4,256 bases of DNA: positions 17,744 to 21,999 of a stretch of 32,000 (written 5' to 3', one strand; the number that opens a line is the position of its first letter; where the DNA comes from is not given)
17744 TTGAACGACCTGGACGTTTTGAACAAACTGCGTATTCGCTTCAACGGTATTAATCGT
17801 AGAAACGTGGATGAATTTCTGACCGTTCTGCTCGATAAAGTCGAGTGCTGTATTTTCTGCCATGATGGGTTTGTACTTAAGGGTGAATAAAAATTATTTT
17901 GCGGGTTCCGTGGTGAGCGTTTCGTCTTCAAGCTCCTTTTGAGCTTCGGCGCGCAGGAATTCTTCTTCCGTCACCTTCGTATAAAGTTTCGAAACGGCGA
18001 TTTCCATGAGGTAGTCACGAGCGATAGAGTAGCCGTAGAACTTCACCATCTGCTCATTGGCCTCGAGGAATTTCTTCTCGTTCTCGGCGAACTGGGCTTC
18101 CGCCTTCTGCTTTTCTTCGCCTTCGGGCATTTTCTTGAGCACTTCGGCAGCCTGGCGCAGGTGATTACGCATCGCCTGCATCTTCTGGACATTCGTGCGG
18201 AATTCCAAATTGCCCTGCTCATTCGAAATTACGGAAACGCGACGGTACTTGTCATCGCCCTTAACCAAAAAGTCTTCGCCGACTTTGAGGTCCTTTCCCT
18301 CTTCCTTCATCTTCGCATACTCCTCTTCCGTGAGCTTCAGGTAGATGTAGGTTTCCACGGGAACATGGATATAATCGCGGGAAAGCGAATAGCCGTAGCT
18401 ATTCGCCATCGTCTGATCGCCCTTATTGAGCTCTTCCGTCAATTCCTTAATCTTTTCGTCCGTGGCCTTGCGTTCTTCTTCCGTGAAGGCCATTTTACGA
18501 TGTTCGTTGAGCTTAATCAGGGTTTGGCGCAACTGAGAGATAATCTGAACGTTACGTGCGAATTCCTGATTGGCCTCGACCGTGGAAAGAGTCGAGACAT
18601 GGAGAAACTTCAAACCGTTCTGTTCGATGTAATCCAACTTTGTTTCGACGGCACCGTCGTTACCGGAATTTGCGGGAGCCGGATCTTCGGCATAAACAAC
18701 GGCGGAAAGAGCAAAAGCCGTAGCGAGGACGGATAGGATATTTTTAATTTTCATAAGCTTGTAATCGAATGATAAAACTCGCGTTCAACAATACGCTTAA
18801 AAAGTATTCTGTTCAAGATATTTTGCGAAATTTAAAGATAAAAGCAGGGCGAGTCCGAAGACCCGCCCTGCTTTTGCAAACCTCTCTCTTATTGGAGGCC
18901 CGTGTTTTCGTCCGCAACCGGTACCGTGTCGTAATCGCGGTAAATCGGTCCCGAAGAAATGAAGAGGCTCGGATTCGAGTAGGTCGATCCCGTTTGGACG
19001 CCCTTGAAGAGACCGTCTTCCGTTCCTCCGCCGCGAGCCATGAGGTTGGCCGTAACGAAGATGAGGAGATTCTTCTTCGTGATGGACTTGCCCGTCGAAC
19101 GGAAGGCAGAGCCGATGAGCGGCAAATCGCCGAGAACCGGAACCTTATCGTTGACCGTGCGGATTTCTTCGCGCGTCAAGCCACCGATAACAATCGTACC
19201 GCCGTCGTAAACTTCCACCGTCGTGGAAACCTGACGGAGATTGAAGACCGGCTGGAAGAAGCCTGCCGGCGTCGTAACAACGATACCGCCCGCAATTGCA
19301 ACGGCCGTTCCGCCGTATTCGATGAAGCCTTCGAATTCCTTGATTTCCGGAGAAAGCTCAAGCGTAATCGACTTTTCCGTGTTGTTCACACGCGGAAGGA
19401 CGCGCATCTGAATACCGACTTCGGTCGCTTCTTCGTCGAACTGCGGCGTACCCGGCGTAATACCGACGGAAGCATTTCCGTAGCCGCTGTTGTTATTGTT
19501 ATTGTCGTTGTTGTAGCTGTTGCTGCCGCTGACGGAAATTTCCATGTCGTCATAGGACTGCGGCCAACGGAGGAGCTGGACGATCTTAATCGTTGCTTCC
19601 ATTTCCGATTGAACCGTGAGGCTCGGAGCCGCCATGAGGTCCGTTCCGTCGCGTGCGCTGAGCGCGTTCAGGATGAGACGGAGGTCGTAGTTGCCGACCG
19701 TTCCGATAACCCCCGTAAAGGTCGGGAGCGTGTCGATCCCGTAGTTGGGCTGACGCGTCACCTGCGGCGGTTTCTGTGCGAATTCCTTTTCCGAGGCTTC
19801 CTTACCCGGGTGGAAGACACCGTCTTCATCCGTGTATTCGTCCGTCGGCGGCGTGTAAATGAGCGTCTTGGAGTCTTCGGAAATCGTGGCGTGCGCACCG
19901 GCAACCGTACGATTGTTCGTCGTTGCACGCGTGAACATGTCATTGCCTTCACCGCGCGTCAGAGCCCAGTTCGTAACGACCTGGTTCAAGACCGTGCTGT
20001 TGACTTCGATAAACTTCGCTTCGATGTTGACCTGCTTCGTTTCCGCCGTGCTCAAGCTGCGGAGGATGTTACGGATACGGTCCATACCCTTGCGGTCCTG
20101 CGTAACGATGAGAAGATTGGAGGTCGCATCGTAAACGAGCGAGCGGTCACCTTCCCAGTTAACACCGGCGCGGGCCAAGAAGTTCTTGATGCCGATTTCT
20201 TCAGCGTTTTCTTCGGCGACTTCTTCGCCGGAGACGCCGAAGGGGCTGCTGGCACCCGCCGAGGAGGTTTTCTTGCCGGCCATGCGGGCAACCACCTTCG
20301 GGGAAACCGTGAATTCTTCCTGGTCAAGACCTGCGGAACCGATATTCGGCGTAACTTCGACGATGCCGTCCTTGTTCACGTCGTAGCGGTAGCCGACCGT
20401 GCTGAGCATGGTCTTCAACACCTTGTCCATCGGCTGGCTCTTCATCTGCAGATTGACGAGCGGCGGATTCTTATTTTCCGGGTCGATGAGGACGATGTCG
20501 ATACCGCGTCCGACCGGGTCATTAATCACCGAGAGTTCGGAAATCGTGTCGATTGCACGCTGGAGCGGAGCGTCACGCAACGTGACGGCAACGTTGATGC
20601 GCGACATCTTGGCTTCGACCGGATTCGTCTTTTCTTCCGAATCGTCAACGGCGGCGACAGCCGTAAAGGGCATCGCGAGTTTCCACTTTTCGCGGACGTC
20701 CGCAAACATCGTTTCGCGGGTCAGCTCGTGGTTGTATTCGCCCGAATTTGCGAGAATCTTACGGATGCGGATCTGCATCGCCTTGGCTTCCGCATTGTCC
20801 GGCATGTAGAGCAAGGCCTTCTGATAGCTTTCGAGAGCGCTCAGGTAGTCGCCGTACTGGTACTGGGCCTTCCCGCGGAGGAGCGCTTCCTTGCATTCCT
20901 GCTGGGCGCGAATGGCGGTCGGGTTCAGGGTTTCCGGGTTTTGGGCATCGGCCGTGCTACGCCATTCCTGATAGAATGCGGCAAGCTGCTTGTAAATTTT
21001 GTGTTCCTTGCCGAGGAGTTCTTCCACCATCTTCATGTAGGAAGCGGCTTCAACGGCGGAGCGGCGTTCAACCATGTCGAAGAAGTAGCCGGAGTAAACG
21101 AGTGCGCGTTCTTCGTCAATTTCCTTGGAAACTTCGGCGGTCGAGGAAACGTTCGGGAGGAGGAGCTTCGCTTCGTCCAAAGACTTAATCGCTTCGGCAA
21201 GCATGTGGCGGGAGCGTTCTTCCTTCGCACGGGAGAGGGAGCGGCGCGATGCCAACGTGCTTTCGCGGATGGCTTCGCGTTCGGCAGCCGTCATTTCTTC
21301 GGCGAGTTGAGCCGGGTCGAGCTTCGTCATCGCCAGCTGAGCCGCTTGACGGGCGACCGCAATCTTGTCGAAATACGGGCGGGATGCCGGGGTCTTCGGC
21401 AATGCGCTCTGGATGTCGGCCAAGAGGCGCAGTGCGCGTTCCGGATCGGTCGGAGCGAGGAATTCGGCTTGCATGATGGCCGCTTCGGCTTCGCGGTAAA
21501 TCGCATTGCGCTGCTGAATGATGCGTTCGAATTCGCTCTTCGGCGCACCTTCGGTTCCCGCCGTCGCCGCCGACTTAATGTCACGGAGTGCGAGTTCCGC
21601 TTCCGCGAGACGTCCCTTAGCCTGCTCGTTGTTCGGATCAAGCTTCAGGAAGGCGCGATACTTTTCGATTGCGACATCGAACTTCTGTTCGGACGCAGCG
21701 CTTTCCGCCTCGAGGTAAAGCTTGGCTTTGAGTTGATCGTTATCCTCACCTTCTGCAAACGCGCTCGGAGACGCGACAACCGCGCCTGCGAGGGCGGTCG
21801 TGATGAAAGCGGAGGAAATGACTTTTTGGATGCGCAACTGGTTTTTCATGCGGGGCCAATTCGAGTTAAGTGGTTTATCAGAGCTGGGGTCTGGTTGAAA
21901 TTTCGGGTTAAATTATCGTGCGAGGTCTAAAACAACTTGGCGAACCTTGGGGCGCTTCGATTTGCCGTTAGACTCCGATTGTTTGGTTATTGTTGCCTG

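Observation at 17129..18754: Tandem paralogous genes, each an internal duplication (four copies of a ~110-aa module), one secreted and one without a signal peptide, directly downstream of the secretin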

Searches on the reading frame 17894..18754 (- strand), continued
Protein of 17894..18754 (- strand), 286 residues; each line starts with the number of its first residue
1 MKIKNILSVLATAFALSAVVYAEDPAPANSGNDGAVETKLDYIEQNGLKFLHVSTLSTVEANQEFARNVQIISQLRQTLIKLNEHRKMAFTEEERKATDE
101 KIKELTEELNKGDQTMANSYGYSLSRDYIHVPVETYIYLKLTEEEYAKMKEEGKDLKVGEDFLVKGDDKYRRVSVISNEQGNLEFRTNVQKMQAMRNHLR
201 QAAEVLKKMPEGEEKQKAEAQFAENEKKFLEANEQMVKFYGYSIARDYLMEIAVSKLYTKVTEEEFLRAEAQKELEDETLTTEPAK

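Call 29: search_protein_families(library=pfam, proteins=[P0075, P0078, P0080, P0083, P0089, P0098, P0101, P0109, P0124, P0154], max_evalue=1)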
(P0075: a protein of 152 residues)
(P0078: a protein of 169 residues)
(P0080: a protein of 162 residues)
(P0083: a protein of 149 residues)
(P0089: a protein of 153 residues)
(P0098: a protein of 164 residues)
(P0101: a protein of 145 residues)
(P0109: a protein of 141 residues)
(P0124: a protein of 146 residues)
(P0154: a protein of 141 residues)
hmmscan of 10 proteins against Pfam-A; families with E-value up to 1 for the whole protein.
P0075 (152 aa): 5 families
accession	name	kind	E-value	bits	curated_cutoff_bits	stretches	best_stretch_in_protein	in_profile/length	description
PF05276.19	SH3BP5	-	0.0037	17.5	25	1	40-111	67-138/231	SH3 domain-binding protein 5 (SH3BP5)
PF20667.3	Sec10_N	-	0.0083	16.7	27.4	1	36-126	20-105/118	Exocyst complex component Sec10, N-terminal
PF03910.19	Adeno_PV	-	0.011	15.3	27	1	21-80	130-189/349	Adenovirus minor core protein PV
PF16723.11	DUF5065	-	0.026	15.1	26.8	1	3-50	1-43/156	Domain of unknown function (DUF5065)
PF02601.20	Exonuc_VII_L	-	0.13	12.1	35.9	1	24-117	124-215/315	Exonuclease VII, large subunit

P0078 (169 aa): 4 families
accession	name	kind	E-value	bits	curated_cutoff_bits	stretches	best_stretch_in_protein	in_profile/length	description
PF03646.20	FlaG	-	0.043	14.4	23.8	1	80-139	5-64/101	FlaG protein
PF15738.11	YafQ_toxin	-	0.21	12.3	30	1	101-140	18-57/88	Bacterial toxin of type II toxin-antitoxin system, YafQ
PF12464.13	Mac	-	0.32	11.7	22.1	1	79-105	16-41/53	Maltose acetyltransferase hexapeptide capping motif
PF17253.7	DUF5320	-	0.79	11.4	27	0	69-118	47-98/99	Family of unknown function (DUF5320)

P0080 (162 aa): 3 families
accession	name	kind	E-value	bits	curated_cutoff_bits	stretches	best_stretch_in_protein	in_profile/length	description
PF15912.10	VIR_N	-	0.035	14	27.7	1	19-151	119-242/258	Virilizer, N-terminal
PF06429.18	Flg_bbr_C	-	0.064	13.2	23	1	49-69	18-38/46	Flagellar basal body rod FlgEFG protein C-terminal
PF25800.1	FimV_N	-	0.14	12.7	27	1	53-86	12-45/108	FimV N-terminal domain Ig-like domain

P0083 (149 aa): 1 family
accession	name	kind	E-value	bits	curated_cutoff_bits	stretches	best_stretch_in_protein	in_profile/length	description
PF05861.17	PhnI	-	0.021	14.1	34.5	1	36-117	126-213/348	Bacterial phosphonate metabolism protein (PhnI)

P0089 (153 aa): 5 families
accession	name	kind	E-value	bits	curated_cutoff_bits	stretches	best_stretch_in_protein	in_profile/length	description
PF05276.19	SH3BP5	-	0.019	15.2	25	1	48-104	74-130/231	SH3 domain-binding protein 5 (SH3BP5)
PF06657.18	Cep57_MT_bd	-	0.027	15.4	31.3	1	58-104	20-66/77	Centrosome microtubule-binding domain of Cep57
PF16133.10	DUF4844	-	0.063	13.9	25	1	55-140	2-86/117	Domain of unknown function (DUF4844)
PF13567.11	DUF4131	-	0.11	12.7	31.6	1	4-69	30-92/165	Domain of unknown function (DUF4131)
PF02388.22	FemAB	-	0.14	11.4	24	1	40-114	229-303/406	FemAB family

P0098 (164 aa): 6 families
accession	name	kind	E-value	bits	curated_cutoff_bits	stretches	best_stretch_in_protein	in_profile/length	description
PF18977.5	DUF5713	-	0.0051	17.6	27.3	1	50-108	7-63/107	Family of unknown function (DUF5713)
PF16250.10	DUF4907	-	0.05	13.8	25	0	111-131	6-26/67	Domain of unknown function (DUF4907)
PF20597.4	pAdhesive_15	-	0.1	12.9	23.8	1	20-114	31-123/254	Putative Ice-binding-like adhesive domain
PF22091.2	DUF6941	-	0.12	13.2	27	1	30-94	24-88/125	Family of unknown function (DUF6941)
PF23005.1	DUF7032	-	0.12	12.6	27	1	44-110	38-107/115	Domain of unknown function (DUF7032)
PF05276.19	SH3BP5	-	0.6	10.3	25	1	42-104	66-129/231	SH3 domain-binding protein 5 (SH3BP5)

P0101 (145 aa): 2 families
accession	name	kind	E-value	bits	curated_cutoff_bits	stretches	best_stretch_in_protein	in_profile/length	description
PF10818.13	SecM_small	-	0.1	13.8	26.1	1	8-71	5-67/95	secA translation cis-regulator SecM, small type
PF14285.11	DUF4367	-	0.51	11.3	22.1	0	53-105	38-90/110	Domain of unknown function (DUF4367)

P0109 (141 aa): 2 families
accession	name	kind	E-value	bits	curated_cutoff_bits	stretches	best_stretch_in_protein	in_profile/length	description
PF03646.20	FlaG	-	0.027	15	23.8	1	55-113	7-65/101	FlaG protein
PF13616.12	Rotamase_3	-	0.22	12.5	22.5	0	91-122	79-110/116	PPIC-type PPIASE domain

P0124 (146 aa): 1 family
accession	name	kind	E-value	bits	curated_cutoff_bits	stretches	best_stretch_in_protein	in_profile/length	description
PF05065.19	Phage_capsid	-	0.032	14.1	24.2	1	75-144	42-112/280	Phage capsid family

P0154 (141 aa): 3 families
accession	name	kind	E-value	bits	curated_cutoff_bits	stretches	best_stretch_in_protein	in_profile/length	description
PF11918.13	Peptidase_S41_N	-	0.0078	16.8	26.6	0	3-60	17-74/129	N-terminal domain of Peptidase_S41 in eukaryotic IRBP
PF09899.14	DUF2126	-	0.028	13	27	1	30-90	156-216/826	Putative amidoligase enzyme (DUF2126)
PF14163.11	SieB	-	0.14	12.2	26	1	65-119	52-106/147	Super-infection exclusion protein B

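Call 30: fold_search(model_id=the predicted structure, library=pdb)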
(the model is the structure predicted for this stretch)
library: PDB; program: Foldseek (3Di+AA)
matches with E <= 10: 339; with E <= 0.001: 0
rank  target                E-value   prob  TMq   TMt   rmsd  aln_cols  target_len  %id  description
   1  1eh1                  3.2e-01  0.41  0.16  0.23  12.1       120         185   21  RIBOSOME RECYCLING FACTOR FROM THERMUS THERMOPHILUS (released 2000-11-15)
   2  6tny_A                4.1e-01  0.38  0.20  0.07  16.5       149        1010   11  Processive human polymerase delta holoenzyme (released 2019-12-18)
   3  7pau_7                5.2e-01  0.20  0.14  0.21  13.7       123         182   13  free 50S in complex with ribosome recycling factor in untreated Mycoplasma pneumoniae cells (released 2022-05-25)
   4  3iay_A                5.2e-01  0.18  0.17  0.07  16.6       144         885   10  Ternary complex of DNA polymerase delta (released 2009-09-22)
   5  6n63                  5.9e-01  0.57  0.20  0.38  17.9       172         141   12  Crystal structure of an Iron binding protein (released 2019-07-17)
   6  8ywg                  7.1e-01  0.28  0.21  0.07  15.8       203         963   10  The structure of ASFV DNA polymerase in apo state (released 2025-02-05)
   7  4dyu_D                7.5e-01  0.21  0.16  0.29  24.4       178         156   11  The crystal structure of DNA starvation/stationary phase protection protein Dps from Yersinia pestis KIM 10 (released 2012-03-14)
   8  4k8x_A                9.6e-01  0.08  0.15  0.07  19.0       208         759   11  Binary complex of 9N DNA polymerase in the replicative state (released 2013-06-26)
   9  8ywm_A                1.0e+00  0.23  0.21  0.07  15.9       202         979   11  The structure of ASFV DNA polymerase in editing state (released 2025-02-05)
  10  2p4v_A                1.2e+00  0.13  0.18  0.29  12.4       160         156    9  Crystal structure of the transcript cleavage factor, GreB at 2.6A resolution (released 2008-01-22)
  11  9brq_6                1.2e+00  0.03  0.11  0.09  34.0       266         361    9  Intact V-ATPase State 3 and synaptophysin complex in mouse brain isolated synaptic vesicles (released 2024-06-19)
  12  5fej_A                1.3e+00  0.33  0.20  0.39  24.0       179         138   10  CopM in the Cu(I)-bound form (released 2016-09-07)
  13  7s5c_C                1.4e+00  0.97  0.18  0.79   0.8        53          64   13  M. xanthus ferritin-like protein EncB (released 2022-02-02)
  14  7a6y_A                1.4e+00  0.85  0.21  0.26   2.4        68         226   15  Structure of 14-3-3 gamma in complex with DAPK2 peptide stabilized by FC-A (released 2021-08-25)
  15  3tbi_B                1.4e+00  0.03  0.12  0.14  18.5       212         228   15  Crystal structure of T4 gp33 bound to E. coli RNAP beta-flap domain (released 2011-11-23)
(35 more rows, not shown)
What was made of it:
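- On Skp/OmpH (PF03938): For the whole of A, Skp ranks 24th and 47th (call 30).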

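Call 39: list_cluster_members(proteins=[P0075, P0083, P0101, P0109, P0124, P0036, P0059, P0034, P0081, P0040])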
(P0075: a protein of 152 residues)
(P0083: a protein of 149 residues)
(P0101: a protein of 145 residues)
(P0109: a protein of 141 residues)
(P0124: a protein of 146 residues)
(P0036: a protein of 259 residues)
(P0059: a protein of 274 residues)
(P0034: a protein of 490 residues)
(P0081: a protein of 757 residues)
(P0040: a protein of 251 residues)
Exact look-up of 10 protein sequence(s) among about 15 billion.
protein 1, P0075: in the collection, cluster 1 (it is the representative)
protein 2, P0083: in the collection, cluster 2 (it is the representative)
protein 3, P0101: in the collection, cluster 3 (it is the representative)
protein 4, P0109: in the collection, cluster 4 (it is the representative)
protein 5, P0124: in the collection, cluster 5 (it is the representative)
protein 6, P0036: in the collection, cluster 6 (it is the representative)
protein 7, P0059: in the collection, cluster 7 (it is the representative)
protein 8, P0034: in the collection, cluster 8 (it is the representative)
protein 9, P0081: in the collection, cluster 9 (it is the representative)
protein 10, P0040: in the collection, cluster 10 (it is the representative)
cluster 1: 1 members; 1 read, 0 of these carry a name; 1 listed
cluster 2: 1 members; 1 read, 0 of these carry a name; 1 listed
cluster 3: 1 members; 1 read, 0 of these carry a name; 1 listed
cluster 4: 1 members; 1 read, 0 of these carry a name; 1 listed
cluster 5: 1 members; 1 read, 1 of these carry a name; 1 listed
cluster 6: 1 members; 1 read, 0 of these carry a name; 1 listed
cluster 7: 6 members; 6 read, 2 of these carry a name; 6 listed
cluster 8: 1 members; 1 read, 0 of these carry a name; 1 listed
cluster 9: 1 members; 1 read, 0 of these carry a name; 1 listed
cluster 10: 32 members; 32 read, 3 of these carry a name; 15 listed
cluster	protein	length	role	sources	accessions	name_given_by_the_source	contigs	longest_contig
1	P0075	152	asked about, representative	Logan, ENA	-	-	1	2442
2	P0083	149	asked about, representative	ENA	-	-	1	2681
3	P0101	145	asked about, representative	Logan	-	-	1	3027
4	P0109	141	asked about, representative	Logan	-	-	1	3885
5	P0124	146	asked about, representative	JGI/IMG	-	hypothetical protein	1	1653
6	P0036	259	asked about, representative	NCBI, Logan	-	-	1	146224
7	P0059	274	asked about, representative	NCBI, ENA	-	-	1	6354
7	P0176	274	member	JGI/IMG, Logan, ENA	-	hypothetical protein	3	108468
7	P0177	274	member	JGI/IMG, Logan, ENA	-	hypothetical protein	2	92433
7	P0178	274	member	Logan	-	-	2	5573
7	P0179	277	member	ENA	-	-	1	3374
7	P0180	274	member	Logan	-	-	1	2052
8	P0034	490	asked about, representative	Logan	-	-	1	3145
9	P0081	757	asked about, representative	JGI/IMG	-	-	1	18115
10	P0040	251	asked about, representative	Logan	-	-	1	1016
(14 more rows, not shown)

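Call 64: search_protein_families(library=pfam, proteins=[P0081, P0116, P0047, P0160, P0052, P0120, P0162, P0137, P0165, P0051], max_evalue=0.01)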
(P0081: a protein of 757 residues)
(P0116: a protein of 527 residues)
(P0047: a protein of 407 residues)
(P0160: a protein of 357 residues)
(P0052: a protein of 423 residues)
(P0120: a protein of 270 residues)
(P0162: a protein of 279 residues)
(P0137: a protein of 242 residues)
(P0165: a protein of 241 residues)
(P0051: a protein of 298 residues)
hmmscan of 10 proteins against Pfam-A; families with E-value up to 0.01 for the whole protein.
P0081 (757 aa): 2 families
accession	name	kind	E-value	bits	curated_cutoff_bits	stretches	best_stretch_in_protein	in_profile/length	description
PF20608.4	Phage_tube_C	-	0.0049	17.6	24.1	0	344-366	19-41/82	Phage tail tube protein C-terminal domain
PF20590.3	DUF6791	-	0.0091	16.5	25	0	200-240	85-125/149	Domain of unknown function (DUF6791)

P0116 (527 aa): 1 family
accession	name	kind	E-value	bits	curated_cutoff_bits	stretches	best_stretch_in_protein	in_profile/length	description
PF15685.10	GGN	-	0.00023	20.7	27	0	67-143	322-400/668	Gametogenetin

P0047 (407 aa): 0 families

P0160 (357 aa): 2 families
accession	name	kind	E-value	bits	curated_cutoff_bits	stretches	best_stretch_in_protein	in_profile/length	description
PF18998.6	Flg_new_2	-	2.7e-15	56.6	23.6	1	41-106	3-72/73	Divergent InlB B-repeat domain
PF18884.5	TSP3_bac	-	0.00027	21.2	25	1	109-127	1-18/22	Bacterial TSP3 repeat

P0052 (423 aa): 0 families

P0120 (270 aa): 0 families

P0162 (279 aa): 0 families

P0137 (242 aa): 0 families

P0165 (241 aa): 0 families

P0051 (298 aa): 0 families
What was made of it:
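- Tried and rejected: Domain fusions in long relatives gave only an InlB B-repeat/TSP3 fusion in one protein (call 64).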

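Call 71: search_protein_families(library=padloc, proteins=[window:17894-18754:-], max_evalue=0.1)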
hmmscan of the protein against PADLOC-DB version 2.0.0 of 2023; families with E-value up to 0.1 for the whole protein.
window:17894-18754:- (286 aa): 0 families

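Call 72: search_protein_families(library=phrogs, proteins=[window:17894-18754:-], max_evalue=0.1)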
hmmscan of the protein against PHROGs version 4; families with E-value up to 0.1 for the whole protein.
window:17894-18754:- (286 aa): 1 family
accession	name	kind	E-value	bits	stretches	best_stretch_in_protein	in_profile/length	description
phrog_2183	-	unknown function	0.029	15.5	0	154-182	5-32/66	unknown function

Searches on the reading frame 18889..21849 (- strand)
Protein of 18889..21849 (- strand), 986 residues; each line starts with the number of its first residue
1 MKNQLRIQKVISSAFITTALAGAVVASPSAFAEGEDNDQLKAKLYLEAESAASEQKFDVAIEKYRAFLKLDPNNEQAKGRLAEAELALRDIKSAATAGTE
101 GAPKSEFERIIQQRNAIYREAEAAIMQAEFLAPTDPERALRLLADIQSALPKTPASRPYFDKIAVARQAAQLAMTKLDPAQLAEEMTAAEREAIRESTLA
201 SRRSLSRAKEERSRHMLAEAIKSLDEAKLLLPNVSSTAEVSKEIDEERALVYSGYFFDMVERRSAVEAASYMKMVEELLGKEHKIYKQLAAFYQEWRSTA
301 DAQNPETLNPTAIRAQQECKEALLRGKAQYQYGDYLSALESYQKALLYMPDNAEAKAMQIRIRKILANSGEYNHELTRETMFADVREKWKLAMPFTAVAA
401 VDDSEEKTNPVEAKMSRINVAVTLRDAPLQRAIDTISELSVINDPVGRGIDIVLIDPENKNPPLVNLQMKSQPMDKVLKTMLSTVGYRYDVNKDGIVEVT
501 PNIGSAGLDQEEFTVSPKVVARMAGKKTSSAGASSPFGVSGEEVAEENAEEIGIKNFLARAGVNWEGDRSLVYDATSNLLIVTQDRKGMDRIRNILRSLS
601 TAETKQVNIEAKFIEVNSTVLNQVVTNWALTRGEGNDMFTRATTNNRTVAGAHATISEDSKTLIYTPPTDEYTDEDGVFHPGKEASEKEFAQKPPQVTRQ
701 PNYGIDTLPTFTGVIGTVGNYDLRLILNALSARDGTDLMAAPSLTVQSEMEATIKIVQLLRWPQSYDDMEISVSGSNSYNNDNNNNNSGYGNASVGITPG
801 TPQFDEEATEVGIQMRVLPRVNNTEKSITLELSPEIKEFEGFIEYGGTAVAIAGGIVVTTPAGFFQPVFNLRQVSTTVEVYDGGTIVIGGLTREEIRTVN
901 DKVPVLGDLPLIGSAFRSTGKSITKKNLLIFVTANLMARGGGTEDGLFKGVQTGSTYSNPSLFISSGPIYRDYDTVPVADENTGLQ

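Call 15: search_protein_families(library=pfam, proteins=[window:18889-21849:-], max_evalue=0.01)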
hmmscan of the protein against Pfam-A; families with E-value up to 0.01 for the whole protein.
window:18889-21849:- (986 aa): 6 families
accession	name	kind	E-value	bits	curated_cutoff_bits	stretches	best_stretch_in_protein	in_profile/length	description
PF00263.26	Secretin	-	3.3e-30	105.3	27.5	1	730-937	2-168/169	Bacterial type II and III secretion system protein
PF14559.12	TPR_19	-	3.3e-05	24.6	25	1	52-95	2-45/68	Tetratricopeptide repeat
PF13414.12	TPR_11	-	4.1e-05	23.6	26.8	0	326-355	1-30/42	TPR repeat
PF13432.12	TPR_16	-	7.4e-05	23.6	32.7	1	45-98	1-54/65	Tetratricopeptide repeat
PF07719.23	TPR_2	-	7.7e-05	23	27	1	324-352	6-34/34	Tetratricopeptide repeat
PF24575.1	TPR_Slam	-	0.009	16.9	35.2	1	44-94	50-100/104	Surface lipoprotein assembly modifier, N-terminal TPR repeats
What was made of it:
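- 18889..21849 (-): Upstream neighbour only: secretin with N-terminal TPR repeats. It is not part of the A-B unit. PF00263, E 3.3e-30 (call 15).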
